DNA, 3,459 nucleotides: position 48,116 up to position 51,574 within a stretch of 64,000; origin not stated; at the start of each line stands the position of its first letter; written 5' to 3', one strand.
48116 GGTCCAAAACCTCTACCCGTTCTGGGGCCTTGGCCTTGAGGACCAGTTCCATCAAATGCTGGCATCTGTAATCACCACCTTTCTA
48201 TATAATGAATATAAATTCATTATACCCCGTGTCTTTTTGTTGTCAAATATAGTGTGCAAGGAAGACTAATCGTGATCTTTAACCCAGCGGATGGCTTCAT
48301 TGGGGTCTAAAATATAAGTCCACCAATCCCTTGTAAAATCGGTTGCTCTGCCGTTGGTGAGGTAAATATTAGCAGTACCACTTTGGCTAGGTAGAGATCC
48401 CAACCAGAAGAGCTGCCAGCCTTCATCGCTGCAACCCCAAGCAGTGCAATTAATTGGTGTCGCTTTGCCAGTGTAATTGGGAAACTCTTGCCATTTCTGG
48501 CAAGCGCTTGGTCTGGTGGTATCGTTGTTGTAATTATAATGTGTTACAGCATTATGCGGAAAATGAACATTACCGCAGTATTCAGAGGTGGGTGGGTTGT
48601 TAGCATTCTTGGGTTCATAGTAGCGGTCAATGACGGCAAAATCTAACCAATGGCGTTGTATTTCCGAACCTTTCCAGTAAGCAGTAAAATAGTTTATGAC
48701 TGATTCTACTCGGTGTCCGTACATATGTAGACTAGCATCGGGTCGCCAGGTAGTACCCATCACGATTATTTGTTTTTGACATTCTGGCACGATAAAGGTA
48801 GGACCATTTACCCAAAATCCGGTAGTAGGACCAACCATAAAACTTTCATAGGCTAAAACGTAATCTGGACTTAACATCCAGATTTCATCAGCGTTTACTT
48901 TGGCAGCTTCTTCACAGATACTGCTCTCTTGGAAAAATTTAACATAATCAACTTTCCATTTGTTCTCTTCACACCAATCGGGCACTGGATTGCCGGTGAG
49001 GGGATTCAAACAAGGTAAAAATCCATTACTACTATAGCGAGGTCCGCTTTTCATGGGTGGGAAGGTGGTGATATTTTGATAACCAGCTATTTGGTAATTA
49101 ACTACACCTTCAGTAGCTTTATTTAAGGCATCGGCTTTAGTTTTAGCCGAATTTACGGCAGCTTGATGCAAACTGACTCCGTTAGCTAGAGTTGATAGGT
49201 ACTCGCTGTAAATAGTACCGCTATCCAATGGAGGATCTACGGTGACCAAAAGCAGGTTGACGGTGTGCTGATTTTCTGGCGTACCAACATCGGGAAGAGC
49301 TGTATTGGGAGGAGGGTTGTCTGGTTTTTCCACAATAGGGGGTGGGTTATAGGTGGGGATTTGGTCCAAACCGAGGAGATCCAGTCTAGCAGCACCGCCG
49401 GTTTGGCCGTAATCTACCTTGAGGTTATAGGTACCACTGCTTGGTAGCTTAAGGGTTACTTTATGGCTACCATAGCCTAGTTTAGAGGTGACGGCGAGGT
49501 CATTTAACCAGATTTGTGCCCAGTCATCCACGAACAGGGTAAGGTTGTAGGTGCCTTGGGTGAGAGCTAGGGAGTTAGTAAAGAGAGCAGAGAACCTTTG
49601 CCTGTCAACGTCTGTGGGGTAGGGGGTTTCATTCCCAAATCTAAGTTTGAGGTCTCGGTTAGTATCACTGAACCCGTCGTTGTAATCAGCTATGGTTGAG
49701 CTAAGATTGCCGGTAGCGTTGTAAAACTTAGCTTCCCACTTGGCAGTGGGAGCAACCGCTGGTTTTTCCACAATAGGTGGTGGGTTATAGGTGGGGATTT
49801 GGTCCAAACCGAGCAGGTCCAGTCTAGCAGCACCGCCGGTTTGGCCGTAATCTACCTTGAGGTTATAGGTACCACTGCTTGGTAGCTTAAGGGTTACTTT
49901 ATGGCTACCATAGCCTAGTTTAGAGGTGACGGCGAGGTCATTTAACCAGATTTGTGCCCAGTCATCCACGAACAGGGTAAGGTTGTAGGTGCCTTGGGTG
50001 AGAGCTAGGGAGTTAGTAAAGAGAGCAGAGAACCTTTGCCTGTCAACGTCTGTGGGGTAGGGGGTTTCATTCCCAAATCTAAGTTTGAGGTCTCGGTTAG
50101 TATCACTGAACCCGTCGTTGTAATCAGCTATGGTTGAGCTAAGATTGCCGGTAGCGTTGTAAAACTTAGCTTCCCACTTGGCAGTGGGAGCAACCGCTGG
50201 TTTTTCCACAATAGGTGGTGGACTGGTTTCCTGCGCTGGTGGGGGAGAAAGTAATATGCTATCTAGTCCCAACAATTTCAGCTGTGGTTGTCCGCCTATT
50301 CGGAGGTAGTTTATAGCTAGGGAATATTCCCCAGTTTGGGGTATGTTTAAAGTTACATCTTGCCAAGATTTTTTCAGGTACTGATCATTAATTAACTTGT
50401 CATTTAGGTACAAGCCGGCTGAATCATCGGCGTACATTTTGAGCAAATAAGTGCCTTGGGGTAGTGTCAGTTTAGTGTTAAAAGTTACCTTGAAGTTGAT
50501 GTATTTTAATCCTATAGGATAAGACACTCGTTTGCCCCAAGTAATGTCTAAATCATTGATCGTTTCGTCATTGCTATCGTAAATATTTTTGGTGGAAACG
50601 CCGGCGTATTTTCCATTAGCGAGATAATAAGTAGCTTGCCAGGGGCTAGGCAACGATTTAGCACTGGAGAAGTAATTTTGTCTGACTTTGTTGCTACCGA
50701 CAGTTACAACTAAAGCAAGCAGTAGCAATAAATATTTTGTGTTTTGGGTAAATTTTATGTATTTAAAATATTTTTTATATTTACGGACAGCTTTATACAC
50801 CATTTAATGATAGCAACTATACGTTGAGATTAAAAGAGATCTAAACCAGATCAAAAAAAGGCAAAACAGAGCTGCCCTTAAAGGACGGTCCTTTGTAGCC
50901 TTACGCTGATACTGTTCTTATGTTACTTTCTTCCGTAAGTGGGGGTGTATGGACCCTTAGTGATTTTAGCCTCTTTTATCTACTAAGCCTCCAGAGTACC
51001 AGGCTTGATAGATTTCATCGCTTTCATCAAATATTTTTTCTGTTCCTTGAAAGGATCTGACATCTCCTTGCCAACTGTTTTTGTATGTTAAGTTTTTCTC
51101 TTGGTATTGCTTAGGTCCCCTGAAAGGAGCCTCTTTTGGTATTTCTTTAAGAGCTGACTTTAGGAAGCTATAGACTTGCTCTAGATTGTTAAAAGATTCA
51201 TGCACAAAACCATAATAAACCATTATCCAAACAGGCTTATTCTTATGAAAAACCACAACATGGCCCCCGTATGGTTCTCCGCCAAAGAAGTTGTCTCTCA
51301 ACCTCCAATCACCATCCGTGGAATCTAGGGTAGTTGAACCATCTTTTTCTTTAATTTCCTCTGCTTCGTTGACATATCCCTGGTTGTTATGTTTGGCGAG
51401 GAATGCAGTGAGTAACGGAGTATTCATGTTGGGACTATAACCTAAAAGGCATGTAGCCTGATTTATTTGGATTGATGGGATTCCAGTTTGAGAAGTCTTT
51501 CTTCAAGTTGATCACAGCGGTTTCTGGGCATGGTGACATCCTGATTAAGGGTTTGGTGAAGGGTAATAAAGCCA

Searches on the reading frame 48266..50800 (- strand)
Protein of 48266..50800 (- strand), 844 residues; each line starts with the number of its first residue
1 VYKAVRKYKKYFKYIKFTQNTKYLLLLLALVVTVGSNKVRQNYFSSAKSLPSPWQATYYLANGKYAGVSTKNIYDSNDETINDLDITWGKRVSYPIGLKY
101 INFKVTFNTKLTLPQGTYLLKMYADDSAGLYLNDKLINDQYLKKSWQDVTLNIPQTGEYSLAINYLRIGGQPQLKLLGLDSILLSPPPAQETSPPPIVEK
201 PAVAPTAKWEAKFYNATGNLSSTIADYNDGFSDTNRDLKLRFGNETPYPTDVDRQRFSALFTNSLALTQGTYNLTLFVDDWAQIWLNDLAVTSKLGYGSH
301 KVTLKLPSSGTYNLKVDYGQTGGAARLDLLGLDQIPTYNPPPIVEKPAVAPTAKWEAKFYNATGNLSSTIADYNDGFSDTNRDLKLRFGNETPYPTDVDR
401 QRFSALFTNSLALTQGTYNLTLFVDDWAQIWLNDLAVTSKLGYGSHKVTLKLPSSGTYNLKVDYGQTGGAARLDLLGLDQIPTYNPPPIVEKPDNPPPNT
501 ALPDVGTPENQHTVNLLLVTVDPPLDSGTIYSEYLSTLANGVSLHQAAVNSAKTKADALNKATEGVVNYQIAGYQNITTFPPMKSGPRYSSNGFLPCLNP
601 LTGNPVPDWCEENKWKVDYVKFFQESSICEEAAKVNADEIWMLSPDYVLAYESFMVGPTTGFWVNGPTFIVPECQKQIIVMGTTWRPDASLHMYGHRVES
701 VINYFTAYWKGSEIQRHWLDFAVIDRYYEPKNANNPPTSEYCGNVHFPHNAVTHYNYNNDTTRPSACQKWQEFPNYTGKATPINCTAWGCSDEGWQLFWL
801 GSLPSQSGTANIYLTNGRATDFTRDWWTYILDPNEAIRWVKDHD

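Call 33: search_protein_families(library=pfam, proteins=[window:48266-50800:-], max_evalue=0.00001)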
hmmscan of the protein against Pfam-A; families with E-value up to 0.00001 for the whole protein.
window:48266-50800:- (844 aa): 1 family
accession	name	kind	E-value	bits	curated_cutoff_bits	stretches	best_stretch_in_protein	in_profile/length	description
PF07691.17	PA14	-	1.2e-15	58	24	0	83-141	27-85/147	PA14 domain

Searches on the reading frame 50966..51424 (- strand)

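Call 33: search_protein_families(library=pfam, proteins=[window:50966-51424:-], max_evalue=0.00001)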
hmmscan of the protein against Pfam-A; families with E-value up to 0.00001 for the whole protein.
window:50966-51424:- (152 aa): 1 family
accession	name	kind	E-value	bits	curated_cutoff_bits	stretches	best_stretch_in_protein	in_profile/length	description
PF18931.5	DUF5680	-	5.5e-30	104.3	25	1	44-148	1-104/104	Domain of unknown function (DUF5680)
